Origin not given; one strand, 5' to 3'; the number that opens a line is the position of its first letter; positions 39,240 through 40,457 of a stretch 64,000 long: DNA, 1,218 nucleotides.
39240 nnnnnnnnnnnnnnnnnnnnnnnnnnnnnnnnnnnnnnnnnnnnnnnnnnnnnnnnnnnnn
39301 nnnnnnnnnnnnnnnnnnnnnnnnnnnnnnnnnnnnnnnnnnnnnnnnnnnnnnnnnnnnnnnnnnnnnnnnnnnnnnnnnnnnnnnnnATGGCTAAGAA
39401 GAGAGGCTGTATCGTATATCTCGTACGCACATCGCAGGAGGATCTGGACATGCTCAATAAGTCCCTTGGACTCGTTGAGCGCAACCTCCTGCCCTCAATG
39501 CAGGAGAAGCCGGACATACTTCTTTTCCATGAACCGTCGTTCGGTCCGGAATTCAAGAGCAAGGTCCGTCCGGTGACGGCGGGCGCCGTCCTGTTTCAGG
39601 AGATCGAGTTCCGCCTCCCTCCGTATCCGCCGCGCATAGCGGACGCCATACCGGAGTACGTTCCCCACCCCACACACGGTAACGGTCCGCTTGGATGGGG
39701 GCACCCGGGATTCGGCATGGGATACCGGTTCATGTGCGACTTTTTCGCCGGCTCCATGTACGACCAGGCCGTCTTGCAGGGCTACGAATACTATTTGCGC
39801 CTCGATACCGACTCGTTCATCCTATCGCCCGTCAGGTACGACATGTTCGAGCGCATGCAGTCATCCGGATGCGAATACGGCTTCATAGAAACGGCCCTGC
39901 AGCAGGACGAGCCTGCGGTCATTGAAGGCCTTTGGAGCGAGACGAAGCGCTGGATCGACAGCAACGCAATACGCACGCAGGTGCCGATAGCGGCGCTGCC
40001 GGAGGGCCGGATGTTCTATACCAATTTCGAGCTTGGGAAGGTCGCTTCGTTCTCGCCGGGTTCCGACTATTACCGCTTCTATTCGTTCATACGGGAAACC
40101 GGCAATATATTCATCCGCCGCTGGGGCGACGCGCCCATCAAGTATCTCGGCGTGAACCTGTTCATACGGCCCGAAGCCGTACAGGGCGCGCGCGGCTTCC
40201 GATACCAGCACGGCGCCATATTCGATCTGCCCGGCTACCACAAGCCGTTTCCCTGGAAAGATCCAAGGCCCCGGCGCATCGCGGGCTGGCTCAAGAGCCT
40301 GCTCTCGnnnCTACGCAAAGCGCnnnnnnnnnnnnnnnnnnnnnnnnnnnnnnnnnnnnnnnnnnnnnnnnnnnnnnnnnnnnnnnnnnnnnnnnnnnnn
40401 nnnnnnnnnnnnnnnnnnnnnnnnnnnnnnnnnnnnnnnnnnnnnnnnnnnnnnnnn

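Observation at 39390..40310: GT15 (Kre2/Mnt1-like) mannosyltransferase homologue in a bacterial glycan locus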

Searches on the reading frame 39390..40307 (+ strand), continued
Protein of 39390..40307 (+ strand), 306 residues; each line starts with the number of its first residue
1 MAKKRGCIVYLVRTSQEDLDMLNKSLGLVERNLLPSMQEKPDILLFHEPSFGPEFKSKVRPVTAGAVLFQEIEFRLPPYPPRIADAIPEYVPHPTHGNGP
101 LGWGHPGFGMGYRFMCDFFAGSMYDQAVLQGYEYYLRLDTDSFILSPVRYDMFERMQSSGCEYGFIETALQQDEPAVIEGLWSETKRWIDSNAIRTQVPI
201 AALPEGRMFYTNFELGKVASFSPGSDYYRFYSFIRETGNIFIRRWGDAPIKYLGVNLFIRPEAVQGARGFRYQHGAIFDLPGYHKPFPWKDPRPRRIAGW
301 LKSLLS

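Call 41: fold_search(model_id=the predicted structure, library=pdb)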
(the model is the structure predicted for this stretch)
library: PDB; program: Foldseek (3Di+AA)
matches with E <= 10: 1129; with E <= 0.001: 211
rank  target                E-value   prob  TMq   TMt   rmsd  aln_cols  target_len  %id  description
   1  7bop_B                2.7e-18  1.00  0.75  0.64   4.8       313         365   22  Crystal Structure of Core-mannan synthase A (CmsA/Ktr4) from Aspergillus fumigatus, Mn/GDP-form (released 2020-09-09)
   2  7boo_A                2.9e-18  1.00  0.75  0.64   4.8       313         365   22  Crystal Structure of Core-mannan synthase A (CmsA/Ktr4) from Aspergillus fumigatus, apo form (released 2020-09-09)
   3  7boo_C                5.0e-18  1.00  0.72  0.60   6.2       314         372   23  Crystal Structure of Core-mannan synthase A (CmsA/Ktr4) from Aspergillus fumigatus, apo form (released 2020-09-09)
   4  1s4n_B                6.0e-18  1.00  0.72  0.66   3.5       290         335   22  Crystal structure of yeast alpha1,2-mannosyltransferase Kre2p/Mnt1p (released 2004-05-04)
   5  1s4o_A                8.7e-18  1.00  0.71  0.65   4.1       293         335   22  Crystal structure of yeast alpha1,2-mannosyltransferase Kre2p/Mnt1p: binary complex with GDP/Mn (released 2004-05-04)
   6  7boo_B                1.0e-17  1.00  0.75  0.64   4.8       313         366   22  Crystal Structure of Core-mannan synthase A (CmsA/Ktr4) from Aspergillus fumigatus, apo form (released 2020-09-09)
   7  7boo_D                1.2e-17  1.00  0.76  0.64   4.8       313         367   22  Crystal Structure of Core-mannan synthase A (CmsA/Ktr4) from Aspergillus fumigatus, apo form (released 2020-09-09)
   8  1s4n_A                1.1e-16  1.00  0.71  0.65   4.1       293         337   22  Crystal structure of yeast alpha1,2-mannosyltransferase Kre2p/Mnt1p (released 2004-05-04)
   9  5a08_B                3.7e-16  1.00  0.71  0.57   3.7       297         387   22  X-ray structure of the mannosyltransferase Ktr4p from S. cerevisiae (released 2015-08-26)
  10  5a07_A                5.0e-16  1.00  0.74  0.58   4.4       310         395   22  X-ray structure of the mannosyltransferase Ktr4p from S. cerevisiae in complex with GDP (released 2015-08-26)
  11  5a07_B                1.3e-15  1.00  0.71  0.56   4.1       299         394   21  X-ray structure of the mannosyltransferase Ktr4p from S. cerevisiae in complex with GDP (released 2015-08-26)
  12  4wm0_A                2.7e-08  1.00  0.42  0.43   8.4       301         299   14  Crystal structure of mouse Xyloside xylosyltransferase 1 complexed with acceptor ligand (released 2015-09-30)
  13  4wlm_B                7.6e-08  1.00  0.45  0.47   7.6       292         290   13  Crystal structure of mouse Xyloside xylosyltransferase 1 complexed with manganese (released 2015-09-30)
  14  4wlm_A                7.6e-08  1.00  0.43  0.45   7.5       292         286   14  Crystal structure of mouse Xyloside xylosyltransferase 1 complexed with manganese (released 2015-09-30)
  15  4wnh_A                1.1e-07  1.00  0.41  0.42   8.6       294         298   14  Crystal structure of mouse Xyloside xylosyltransferase 1 complexed with manganese,acceptor ligand and UDP-Xylose (released 2015-09-30)
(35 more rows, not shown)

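Call 49: find_encoding_contigs(protein=window:39390-40307:+, flank=2000, max_places=4)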
Protein window:39390-40307:+ (306 aa): no gene with exactly this product is on record in the collection.

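Call 50: find_encoding_contigs(protein=P0006, flank=10000, max_places=4)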
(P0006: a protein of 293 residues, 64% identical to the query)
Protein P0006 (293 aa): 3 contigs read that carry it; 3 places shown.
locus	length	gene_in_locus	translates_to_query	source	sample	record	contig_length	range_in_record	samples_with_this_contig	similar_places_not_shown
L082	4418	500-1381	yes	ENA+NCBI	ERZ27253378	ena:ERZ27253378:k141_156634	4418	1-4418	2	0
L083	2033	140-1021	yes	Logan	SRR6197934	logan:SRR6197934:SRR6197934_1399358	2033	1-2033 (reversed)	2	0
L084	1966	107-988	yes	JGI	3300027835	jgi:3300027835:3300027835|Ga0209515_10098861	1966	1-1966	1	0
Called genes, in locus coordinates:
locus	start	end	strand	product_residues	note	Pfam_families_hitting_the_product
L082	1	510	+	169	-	?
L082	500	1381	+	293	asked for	PF01793:Glyco_transf_15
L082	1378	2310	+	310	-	-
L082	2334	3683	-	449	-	PF03446:NAD_binding_2 (faint), PF03721:UDPG_MGDP_dh_N, PF00984:UDPG_MGDP_dh, PF03720:UDPG_MGDP_dh_C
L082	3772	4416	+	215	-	?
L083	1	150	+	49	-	?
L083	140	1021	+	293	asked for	PF01793:Glyco_transf_15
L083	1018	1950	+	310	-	-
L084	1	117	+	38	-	?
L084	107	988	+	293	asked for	PF01793:Glyco_transf_15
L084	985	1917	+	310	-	-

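Call 51: list_cluster_members(proteins=[P0006, P0021, P0055, P0079, P0109, P0114, P0118])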
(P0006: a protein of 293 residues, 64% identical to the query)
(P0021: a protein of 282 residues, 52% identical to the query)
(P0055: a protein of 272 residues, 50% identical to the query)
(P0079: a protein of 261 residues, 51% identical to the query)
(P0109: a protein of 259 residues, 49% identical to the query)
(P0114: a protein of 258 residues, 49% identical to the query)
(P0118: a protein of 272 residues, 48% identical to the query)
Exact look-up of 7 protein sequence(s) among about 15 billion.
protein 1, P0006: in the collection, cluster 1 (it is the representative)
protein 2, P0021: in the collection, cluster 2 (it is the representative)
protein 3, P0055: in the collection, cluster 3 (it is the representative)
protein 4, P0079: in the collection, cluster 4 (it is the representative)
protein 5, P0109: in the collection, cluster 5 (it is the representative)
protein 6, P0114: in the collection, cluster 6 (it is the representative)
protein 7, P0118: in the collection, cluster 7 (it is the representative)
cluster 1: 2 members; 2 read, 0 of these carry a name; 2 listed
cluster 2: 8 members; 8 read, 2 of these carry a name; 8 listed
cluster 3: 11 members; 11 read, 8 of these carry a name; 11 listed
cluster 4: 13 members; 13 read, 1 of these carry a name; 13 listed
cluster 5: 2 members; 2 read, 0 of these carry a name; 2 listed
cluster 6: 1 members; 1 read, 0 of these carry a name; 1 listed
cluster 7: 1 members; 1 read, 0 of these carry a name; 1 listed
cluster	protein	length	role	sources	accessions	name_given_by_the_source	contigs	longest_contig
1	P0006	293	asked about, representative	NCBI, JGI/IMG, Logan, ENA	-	-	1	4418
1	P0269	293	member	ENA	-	-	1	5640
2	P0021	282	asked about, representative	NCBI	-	-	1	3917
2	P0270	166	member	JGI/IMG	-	hypothetical protein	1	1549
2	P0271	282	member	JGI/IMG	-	hypothetical protein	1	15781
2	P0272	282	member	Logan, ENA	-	-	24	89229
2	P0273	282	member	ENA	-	-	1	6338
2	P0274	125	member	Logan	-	-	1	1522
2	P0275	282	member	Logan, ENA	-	-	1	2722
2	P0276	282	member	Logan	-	-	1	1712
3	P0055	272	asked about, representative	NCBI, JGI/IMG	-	hypothetical protein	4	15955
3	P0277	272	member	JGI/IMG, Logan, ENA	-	hypothetical protein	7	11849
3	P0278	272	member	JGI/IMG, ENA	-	hypothetical protein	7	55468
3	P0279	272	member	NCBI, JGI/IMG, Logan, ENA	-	hypothetical protein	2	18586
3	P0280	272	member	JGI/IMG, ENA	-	hypothetical protein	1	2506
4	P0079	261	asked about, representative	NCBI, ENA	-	-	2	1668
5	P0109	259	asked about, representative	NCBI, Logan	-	-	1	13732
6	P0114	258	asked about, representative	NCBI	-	-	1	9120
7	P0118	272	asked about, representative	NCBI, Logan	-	-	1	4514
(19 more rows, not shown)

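Call 65: fold_search(model_id=the predicted structure, library=viral)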
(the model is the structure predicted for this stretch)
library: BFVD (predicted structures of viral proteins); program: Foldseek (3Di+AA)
matches with E <= 10: 890; with E <= 0.001: 92
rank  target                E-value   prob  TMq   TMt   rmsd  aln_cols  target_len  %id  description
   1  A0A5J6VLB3            1.7e-15  1.00  0.66  0.39   5.0       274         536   20  Glycosyltransferase sugar-binding region containing protein [Megaviridae environmental sample]
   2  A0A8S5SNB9            4.6e-08  1.00  0.48  0.48   7.0       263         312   11  Glycosyltransferase [Podoviridae sp. ctIKM86]
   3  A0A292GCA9            8.8e-07  1.00  0.46  0.54   8.2       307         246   12  (no name in the UniProt tables at hand)
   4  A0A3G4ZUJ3            1.6e-06  1.00  0.40  0.20   7.7       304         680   10  Glycosyltransferase [Edafosvirus sp.]
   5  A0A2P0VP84            1.7e-06  1.00  0.43  0.42   7.7       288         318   10  Glycosyltransferase family 8 protein [Tetraselmis virus 1]
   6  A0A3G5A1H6            4.6e-06  1.00  0.40  0.42  11.0       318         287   13  UDP-glucuronate:xylan alpha-glucuronosyltransferase 2-like [Faunusvirus sp.]
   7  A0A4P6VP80            4.9e-06  1.00  0.46  0.22   6.5       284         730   12  Polysaccharide pyruvyl transferase [Mimivirus LCMiAC02]
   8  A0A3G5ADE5            5.2e-06  1.00  0.46  0.39   5.7       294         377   10  Putative galacturonosyltransferase 6-like protein [Hyperionvirus sp.]
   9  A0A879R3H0            5.2e-06  1.00  0.47  0.54   8.5       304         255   10  Uncharacterized protein [Synechococcus phage S-SRM01]
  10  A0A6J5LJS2            6.3e-06  1.00  0.42  0.48   7.7       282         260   11  Uncharacterized protein [uncultured Caudovirales phage]
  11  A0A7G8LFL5            6.3e-06  1.00  0.35  0.44  13.2       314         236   13  (no name in the UniProt tables at hand)
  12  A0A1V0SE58            8.0e-06  1.00  0.37  0.47   9.0       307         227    9  TOD1/MUCI70 glycosyltransferase-like domain-containing protein [Indivirus ILV1]
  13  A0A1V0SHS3            9.0e-06  1.00  0.43  0.17  12.9       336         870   10  Glycosyltransferase [Klosneuvirus KNV1]
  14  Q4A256                1.2e-05  1.00  0.50  0.26  13.1       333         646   10  Methyltransferase domain-containing protein [Emiliania huxleyi virus 86 (isolate United Kingdom/English Channel/1999)]
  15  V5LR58                1.3e-05  1.00  0.33  0.36  10.5       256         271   13  (no name in the UniProt tables at hand)
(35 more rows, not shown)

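Call 75: find_encoding_contigs(protein=P0001, flank=2000, max_places=3)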
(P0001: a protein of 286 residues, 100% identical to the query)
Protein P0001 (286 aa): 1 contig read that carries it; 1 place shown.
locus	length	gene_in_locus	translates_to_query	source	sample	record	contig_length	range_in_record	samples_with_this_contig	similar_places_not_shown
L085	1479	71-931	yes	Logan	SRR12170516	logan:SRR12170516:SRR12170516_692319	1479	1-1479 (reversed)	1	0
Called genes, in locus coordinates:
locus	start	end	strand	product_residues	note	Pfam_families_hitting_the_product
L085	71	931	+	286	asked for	PF01793:Glyco_transf_15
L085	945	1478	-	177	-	?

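Call 76: find_encoding_contigs(protein=P0002, flank=10000, max_places=2)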
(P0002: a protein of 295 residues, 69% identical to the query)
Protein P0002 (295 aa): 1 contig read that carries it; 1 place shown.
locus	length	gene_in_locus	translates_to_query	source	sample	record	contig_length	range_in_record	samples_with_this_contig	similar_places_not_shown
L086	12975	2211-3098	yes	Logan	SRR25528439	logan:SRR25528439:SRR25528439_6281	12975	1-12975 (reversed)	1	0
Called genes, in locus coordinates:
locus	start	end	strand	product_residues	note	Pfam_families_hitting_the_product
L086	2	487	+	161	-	?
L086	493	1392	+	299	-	PF01531:Glyco_transf_11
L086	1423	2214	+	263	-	PF13489:Methyltransf_23, PF05175:MTS (weak), PF08241:Methyltransf_11, PF08242:Methyltransf_12, PF13649:Methyltransf_25, PF13847:Methyltransf_31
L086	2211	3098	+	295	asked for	PF01793:Glyco_transf_15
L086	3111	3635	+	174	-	PF00908:dTDP_sugar_isom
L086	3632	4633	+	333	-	PF00106:adh_short (weak), PF01073:3Beta_HSD, PF01370:Epimerase, PF02719:Polysacc_synt_2, PF04321:RmlD_sub_bind, PF16363:GDP_Man_Dehyd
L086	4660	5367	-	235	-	PF13489:Methyltransf_23, PF13847:Methyltransf_31 (weak), PF08241:Methyltransf_11, PF08242:Methyltransf_12, PF13649:Methyltransf_25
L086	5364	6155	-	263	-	PF05050:Methyltransf_21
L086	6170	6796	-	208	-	PF08241:Methyltransf_11 (weak), PF13649:Methyltransf_25 (faint)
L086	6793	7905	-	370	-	PF13439:Glyco_transf_4, PF13579:Glyco_trans_4_4, PF00534:Glycos_transf_1, PF13692:Glyco_trans_1_4, PF13524:Glyco_trans_1_2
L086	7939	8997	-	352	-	PF00534:Glycos_transf_1, PF13692:Glyco_trans_1_4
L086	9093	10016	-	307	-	PF13439:Glyco_transf_4, PF13579:Glyco_trans_4_4 (weak), PF20706:GT4-conflict, PF00534:Glycos_transf_1, PF13692:Glyco_trans_1_4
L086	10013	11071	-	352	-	PF13579:Glyco_trans_4_4 (weak)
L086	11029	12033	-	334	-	PF01073:3Beta_HSD, PF01370:Epimerase, PF04321:RmlD_sub_bind (weak), PF13460:NAD_binding_10 (faint), PF16363:GDP_Man_Dehyd, PF07993:NAD_binding_4 (weak)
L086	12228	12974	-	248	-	?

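Call 81: search_protein_families(library=phrogs, proteins=[window:39390-40307:+, L079:8001-8783:+], max_evalue=0.001)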
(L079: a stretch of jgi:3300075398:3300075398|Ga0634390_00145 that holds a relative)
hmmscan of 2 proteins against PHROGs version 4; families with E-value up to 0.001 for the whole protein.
window:39390-40307:+ (306 aa): 0 families

L079:8001-8783:+ (261 aa): 0 families

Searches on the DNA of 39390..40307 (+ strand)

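Call 36: search_dna_similar(query=L081:9000-16786:+, collection=phages, mode=distant, max_rows=12)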
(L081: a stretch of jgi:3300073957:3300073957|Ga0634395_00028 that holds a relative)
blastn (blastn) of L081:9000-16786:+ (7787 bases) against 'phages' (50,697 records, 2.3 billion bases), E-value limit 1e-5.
Records with a match: 415; places in all: 526; records where one place covers at least 80% of the query: 0.
Best place of each record, by identity: 80-90% 39; 60-80% 376.
By first word of the organism name: Synechococcus 327; Cyanophage 59; Prochlorococcus 19; Marine 10.
By host as written in the record: - 174; Synechococcus 89; Synechococcus sp. 34; Synechococcus sp. WH8102 20; Synechococcus sp. WH7803 19; Synechococcus sp. WH 7803 12; Synechococcus sp. MW02 7; Parasynechococcus marenigrum WH 8102 6; and 25 more.
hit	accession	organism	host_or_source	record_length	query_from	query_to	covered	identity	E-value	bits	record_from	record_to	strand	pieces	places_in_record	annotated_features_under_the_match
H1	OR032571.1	Synechococcus phage DSL-LC02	Synechococcus sp.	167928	1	7321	48%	75.0%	0e+0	2549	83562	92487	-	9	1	hypothetical protein (x11) | lysozyme | C39 family peptidase | glucosyltransferase | peroxiredoxin | and 4 other names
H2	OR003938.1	Synechococcus phage DSL-LC03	Synechococcus sp.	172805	6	4227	24%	74.3%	7e-172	1275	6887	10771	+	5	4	endolysin (x2) | glucosyltransferase | peroxiredoxin | ferredoxin | hypothetical protein (x2) | and 1 other names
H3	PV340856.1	Synechococcus phage Sf-FS3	Synechococcus sp. WH8102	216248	1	2607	21%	67.7%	8e-51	553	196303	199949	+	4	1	phosphate ABC transporter protein | glycosyl transferase | hypothetical protein (x2) | DUF680 domain-containing protein | high light inducible protein (x2)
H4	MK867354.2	Synechococcus phage S-SCSM1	Synechococcus sp. WH 7803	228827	1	2617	18%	70.7%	9e-50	630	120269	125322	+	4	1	phosphate ABC transporter substrate-binding protein | peroxiredoxin | tail lysozyme | glycosyltransferase | hypothetical protein | and 4 other names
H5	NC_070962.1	Synechococcus phage S-SCSM1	Synechococcus sp. WH 7803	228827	1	2617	18%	70.7%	9e-50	630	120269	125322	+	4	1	phosphate transporter subunit | peroxyredoxin antioxidant | tail lysozyme | glucosyltransferase | hypothetical protein | and 4 other names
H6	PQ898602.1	Synechococcus phage S-SCSM2R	Synechococcus sp. WH7803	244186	1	2607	16%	71.1%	4e-36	628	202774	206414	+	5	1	PstS | glycosyltransferase | hypothetical protein (x4) | high light inducible protein (x2) | FtsB | and 1 other names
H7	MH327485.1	Marine virus AG-341-P01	single cell amplified by WGA-X; seawater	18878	1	2014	17%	67.7%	1e-67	405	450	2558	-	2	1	record has no annotation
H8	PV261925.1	Synechococcus phage RB11-B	Synechococcus sp. MW02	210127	1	2608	15%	69.8%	5e-34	496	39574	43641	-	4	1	phosphate ABC transporter | glycosyltransferase family 25 protein | outer membrane autotransporter barrel | hypothetical protein (x2) | 2Fe-2S iron-sulfur cluster binding domain protein | and 3 other names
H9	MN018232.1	Synechococcus phage S-B43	Synechococcus sp. MW02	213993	1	2608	15%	69.8%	5e-34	496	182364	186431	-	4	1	phosphate ABC transporter substrate-binding protein | putative glycosyltransferase | DUF680 domain-containing protein | hypothetical protein (x4) | soluble [2Fe-2S] ferredoxin | and 2 other names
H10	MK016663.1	Synechococcus phage S-H68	Synechococcus sp. LTWRED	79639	1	2608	15%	69.7%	5e-34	492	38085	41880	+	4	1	phosphate ABC transporter, periplasmic phosphate-binding protein | glycosyltransferase family 25 | DUF680 domain-containing protein (x2) | soluble 2Fe-2S ferredoxin | high light-inducible protein (x2) | and 1 other names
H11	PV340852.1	Synechococcus phage Sf-CH5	Synechococcus sp. WH8102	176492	1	2608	15%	70.0%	2e-38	504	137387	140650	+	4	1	glucosyltransferase | phosphate transporter subunit | hypothetical protein (x4) | ferredoxin | high light inducible protein (x2)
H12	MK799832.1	Synechococcus phage S-B05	Synechococcus sp. MW02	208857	1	2564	15%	70.0%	1e-36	490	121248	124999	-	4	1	phosphate ABC transporter substrate-binding protein | putative glycosyltransferase | DUF680 domain-containing protein | hypothetical protein (x2) | soluble [2Fe-2S] ferredoxin | and 2 other names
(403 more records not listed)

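Call 83: search_dna_similar(query=L013:5900-10813:+, collection=phages, mode=distant, max_rows=6)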
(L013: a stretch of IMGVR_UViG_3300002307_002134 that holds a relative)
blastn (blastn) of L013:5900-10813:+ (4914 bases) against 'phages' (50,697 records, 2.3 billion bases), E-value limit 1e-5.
Records with a match: 2; places in all: 2; records where one place covers at least 80% of the query: 0.
Best place of each record, by identity: 60-80% 2.
By first word of the organism name: Prochlorococcus 2.
By host as written in the record: Prochlorococcus sp. MIT9515 2.
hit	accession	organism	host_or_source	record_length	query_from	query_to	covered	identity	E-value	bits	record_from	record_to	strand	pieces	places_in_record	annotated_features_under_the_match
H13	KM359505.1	Prochlorococcus phage P-TIM68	Prochlorococcus sp. MIT9515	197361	138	246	2%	73.4%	1e-7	67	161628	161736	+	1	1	hypothetical protein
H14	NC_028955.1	Prochlorococcus phage P-TIM68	Prochlorococcus sp. MIT9515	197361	138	246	2%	73.4%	1e-7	67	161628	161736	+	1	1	hypothetical protein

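Call 84: search_dna_similar(query=L005:5900-10798:+, collection=phages, mode=distant, max_rows=6)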
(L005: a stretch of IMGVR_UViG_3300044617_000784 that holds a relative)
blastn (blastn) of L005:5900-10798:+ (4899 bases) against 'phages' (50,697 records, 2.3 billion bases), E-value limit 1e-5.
Records with a match: 364; places in all: 499; records where one place covers at least 80% of the query: 0.
Best place of each record, by identity: 80-90% 2; 60-80% 362.
By first word of the organism name: Synechococcus 293; Cyanophage 50; Prochlorococcus 13; Marine 7; uncultured 1.
By host as written in the record: - 172; Synechococcus 51; Synechococcus sp. 38; Synechococcus sp. WH7803 24; Synechococcus sp. WH8102 16; Synechococcus sp. WH 7803 14; Synechococcus sp. MW02 10; Synechococcus sp. WH8109 4; and 18 more.
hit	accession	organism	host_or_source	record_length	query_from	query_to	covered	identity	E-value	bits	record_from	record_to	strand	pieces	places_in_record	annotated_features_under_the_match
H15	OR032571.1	Synechococcus phage DSL-LC02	Synechococcus sp.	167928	1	4475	49%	71.3%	1e-127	1182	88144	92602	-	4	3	glucosyltransferase | C39 family peptidase | lysozyme | peroxiredoxin | hypothetical protein (x2) | and 3 other names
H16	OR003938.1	Synechococcus phage DSL-LC03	Synechococcus sp.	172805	34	4349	47%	71.2%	3e-161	1122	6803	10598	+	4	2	endolysin (x2) | glucosyltransferase | peroxiredoxin | ferredoxin | hypothetical protein (x2) | and 1 other names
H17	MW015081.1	Synechococcus phage S-SRM01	Synechococcus sp. KCZYC6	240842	764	2257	30%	74.5%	0e+0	969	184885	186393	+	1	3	porin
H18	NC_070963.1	Synechococcus phage S-SRM01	Synechococcus sp. KCZYC6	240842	764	2257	30%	74.5%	0e+0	969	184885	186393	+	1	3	porin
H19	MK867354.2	Synechococcus phage S-SCSM1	Synechococcus sp. WH 7803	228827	1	3279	28%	72.8%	3e-116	755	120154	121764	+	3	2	glycosyltransferase | ferredoxin | high light inducible protein (x2) | AbrB family transcriptional regulator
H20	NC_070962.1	Synechococcus phage S-SCSM1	Synechococcus sp. WH 7803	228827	1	3279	28%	72.8%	3e-116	755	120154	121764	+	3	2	glucosyltransferase | ferredoxin | high light inducible protein (x2) | AbrB family transcriptional regulator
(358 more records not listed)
